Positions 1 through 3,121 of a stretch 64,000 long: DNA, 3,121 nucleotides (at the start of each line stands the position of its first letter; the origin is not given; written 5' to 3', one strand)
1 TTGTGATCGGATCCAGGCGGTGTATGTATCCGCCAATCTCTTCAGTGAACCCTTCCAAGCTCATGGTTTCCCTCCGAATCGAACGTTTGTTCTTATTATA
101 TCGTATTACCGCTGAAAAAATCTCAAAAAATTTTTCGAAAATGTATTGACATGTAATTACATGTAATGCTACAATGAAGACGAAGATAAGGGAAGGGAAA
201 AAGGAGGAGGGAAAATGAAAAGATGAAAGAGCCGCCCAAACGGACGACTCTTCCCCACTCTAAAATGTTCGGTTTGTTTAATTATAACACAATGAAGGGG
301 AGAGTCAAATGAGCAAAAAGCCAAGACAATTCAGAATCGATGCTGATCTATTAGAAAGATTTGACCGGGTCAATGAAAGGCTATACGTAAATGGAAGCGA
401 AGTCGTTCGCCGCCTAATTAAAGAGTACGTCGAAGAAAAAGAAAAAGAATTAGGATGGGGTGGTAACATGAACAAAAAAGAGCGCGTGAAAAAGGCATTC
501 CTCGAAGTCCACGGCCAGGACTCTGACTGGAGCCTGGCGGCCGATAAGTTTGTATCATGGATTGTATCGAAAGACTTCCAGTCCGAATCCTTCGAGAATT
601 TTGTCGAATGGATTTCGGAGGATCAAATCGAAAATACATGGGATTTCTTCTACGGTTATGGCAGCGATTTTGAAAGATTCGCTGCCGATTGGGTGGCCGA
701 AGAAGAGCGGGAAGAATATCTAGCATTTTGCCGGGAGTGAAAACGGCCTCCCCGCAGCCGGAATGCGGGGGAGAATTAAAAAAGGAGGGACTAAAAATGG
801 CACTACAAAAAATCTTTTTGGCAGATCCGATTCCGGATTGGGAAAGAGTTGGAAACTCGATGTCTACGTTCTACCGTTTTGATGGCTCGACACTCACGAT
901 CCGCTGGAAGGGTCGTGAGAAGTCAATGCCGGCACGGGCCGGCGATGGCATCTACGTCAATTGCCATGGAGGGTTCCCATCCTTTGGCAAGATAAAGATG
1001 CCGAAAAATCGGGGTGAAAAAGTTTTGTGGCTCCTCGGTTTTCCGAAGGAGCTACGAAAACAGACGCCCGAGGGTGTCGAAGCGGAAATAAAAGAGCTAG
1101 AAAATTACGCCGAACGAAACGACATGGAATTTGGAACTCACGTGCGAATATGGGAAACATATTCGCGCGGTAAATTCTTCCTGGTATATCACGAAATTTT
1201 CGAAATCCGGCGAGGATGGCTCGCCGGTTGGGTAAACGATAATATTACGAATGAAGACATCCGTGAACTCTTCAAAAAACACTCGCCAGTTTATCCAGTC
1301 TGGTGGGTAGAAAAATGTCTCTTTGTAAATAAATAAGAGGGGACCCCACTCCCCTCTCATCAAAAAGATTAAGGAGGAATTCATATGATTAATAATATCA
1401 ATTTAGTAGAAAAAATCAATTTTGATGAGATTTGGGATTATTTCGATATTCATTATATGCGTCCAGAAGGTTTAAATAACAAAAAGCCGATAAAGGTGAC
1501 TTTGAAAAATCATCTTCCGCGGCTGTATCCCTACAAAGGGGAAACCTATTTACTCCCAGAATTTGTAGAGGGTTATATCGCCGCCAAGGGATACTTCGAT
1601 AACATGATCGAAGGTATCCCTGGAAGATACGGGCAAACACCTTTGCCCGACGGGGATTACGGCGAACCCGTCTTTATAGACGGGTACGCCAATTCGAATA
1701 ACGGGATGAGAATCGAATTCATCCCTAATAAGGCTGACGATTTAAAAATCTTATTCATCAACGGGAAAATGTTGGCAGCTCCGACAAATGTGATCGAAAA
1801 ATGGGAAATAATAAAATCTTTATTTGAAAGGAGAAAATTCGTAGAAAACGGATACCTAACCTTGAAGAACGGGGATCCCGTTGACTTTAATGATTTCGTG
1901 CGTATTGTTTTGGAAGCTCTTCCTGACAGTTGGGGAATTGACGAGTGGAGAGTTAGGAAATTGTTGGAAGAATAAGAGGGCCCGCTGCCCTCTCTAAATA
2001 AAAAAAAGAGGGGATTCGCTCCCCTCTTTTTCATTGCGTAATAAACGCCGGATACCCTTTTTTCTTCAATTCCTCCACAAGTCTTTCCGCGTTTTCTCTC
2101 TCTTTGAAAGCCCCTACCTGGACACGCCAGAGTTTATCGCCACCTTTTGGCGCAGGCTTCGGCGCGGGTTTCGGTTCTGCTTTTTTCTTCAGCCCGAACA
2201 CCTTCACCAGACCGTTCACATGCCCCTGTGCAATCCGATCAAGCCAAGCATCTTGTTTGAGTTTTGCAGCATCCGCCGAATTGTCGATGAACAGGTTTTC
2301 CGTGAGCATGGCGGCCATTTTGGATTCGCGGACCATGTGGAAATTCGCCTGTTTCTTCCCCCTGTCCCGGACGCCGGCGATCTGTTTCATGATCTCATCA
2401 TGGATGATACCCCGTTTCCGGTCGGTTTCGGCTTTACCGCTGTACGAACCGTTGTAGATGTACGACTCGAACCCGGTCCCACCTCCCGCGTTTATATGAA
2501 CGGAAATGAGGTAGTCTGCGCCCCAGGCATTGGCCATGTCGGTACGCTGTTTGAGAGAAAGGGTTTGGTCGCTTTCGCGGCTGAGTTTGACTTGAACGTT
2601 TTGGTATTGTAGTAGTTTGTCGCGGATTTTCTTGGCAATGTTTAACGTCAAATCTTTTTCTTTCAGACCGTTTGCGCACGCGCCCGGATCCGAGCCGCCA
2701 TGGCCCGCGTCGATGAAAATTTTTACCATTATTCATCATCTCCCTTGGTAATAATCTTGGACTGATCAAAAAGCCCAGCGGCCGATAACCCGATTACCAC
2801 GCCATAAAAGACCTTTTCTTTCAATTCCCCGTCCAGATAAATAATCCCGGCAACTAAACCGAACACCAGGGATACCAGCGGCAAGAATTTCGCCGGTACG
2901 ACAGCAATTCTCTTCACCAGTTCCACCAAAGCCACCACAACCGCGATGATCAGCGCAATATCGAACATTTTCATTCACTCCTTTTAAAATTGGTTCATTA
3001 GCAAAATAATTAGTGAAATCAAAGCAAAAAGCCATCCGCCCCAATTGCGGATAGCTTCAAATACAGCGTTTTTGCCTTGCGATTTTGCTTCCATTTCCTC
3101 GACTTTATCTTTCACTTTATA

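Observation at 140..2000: RHH-autoregulated three-gene accessory operon built like an anti-CRISPR/anti-defence locus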

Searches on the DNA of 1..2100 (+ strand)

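Call 14: search_dna_similar(query=window:1-2100:+, collection=phages, mode=distant, max_rows=20)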
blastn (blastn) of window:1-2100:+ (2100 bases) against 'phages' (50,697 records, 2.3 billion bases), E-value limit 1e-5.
Records with a match: 8; places in all: 8; records where one place covers at least 80% of the query: 0.
Best place of each record, by identity: 90-95% 1; 80-90% 7.
By first word of the organism name: Geobacillus 7; Caldibacillus 1.
By host as written in the record: Geobacillus thermodenitrificans 5; Geobacillus sp. 6k51 2; Caldibacillus debilis GB1 1.
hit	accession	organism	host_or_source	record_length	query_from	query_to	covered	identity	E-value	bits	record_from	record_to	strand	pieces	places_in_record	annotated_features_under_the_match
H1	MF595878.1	Caldibacillus phage CBP1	Caldibacillus debilis GB1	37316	2021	2100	4%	92.5%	1e-23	118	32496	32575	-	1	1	N-acetylmuramoyl-L-alanine amidase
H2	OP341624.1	Geobacillus phage vB_GthS_NIIg9.7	Geobacillus thermodenitrificans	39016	2048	2098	2%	86.3%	2e-6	62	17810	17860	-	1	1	N-acetylmuramoyl-L-alanine amidase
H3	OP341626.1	Geobacillus phage vB_GthS_PK3.5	Geobacillus thermodenitrificans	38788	2048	2098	2%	86.3%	2e-6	62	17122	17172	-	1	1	N-acetylmuramoyl-L-alanine amidase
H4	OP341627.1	Geobacillus phage vB_GthS_PK3.6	Geobacillus thermodenitrificans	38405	2048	2098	2%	86.3%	2e-6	62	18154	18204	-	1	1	N-acetylmuramoyl-L-alanine amidase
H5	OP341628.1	Geobacillus phage vB_GthS_PK5.1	Geobacillus thermodenitrificans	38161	2048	2098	2%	86.3%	2e-6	62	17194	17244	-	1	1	N-acetylmuramoyl-L-alanine amidase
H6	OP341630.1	Geobacillus phage vB_GthS_PT9.1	Geobacillus thermodenitrificans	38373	2048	2098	2%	86.3%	2e-6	62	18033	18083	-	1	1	N-acetylmuramoyl-L-alanine amidase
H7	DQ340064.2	Geobacillus phage GBSV1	Geobacillus sp. 6k51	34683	2050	2095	2%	89.1%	2e-6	62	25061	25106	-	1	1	N-acetylmuramoyl-L-alanine amidase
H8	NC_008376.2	Geobacillus phage GBSV1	Geobacillus sp. 6k51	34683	2050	2095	2%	89.1%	2e-6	62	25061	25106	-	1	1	endolysin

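Call 123: search_rna_families(source=window, start=1, end=2100, threshold=evalue, max_evalue=1)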
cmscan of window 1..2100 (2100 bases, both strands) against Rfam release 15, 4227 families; matches with E-value up to 1: 4.
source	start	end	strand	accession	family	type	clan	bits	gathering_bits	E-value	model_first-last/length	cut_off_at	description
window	1996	2066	-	RF02029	sraA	Gene; sRNA;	-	23.9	56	0.88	1-95/95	no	sraA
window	1945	2036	+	RF00426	SCARNA15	Gene; snRNA; snoRNA; scaRNA;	CL00019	23.3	65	0.19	1-128/128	no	Small Cajal body specific RNA 15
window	1966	2033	-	RF02420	Bp1_162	Gene; sRNA;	-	22.6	50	0.71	1-100/100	no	Burkholderia sRNA Bp1_Cand612_SIPHT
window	1353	1434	+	RF00047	mir-2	Gene; miRNA;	-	21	45.5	0.68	1-72/72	no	mir-2 microRNA precursor family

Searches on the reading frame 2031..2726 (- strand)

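Call 128: search_protein_families(library=pfam, proteins=[window:2031-2726:-], max_evalue=0.001)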
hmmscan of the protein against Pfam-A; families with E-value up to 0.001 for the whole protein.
window:2031-2726:- (231 aa): 2 families
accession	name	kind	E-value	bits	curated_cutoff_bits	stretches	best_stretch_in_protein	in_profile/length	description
PF01520.23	Amidase_3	-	1.4e-47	162.4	27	1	3-173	1-172/174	N-acetylmuramoyl-L-alanine amidase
PF05036.18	SPOR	-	2.7e-09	37.6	21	1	198-229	3-74/76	SPOR domain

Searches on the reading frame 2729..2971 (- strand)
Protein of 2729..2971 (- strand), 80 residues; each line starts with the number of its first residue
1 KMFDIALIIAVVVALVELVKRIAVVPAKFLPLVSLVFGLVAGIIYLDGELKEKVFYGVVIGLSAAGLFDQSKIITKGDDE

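Call 128: search_protein_families(library=pfam, proteins=[window:2729-2971:-], max_evalue=0.001)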
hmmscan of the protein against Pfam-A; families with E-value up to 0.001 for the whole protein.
window:2729-2971:- (80 aa): 2 families
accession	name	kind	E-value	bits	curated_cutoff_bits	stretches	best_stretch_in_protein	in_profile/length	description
PF06946.16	Phage_holin_5_1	-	9.1e-07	29.6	22.4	1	6-72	12-82/93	Bacteriophage A118-like holin, Hol118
PF05360.19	YiaAB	-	0.00042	20.9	26.6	1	36-68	13-45/53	yiaA/B two helix domain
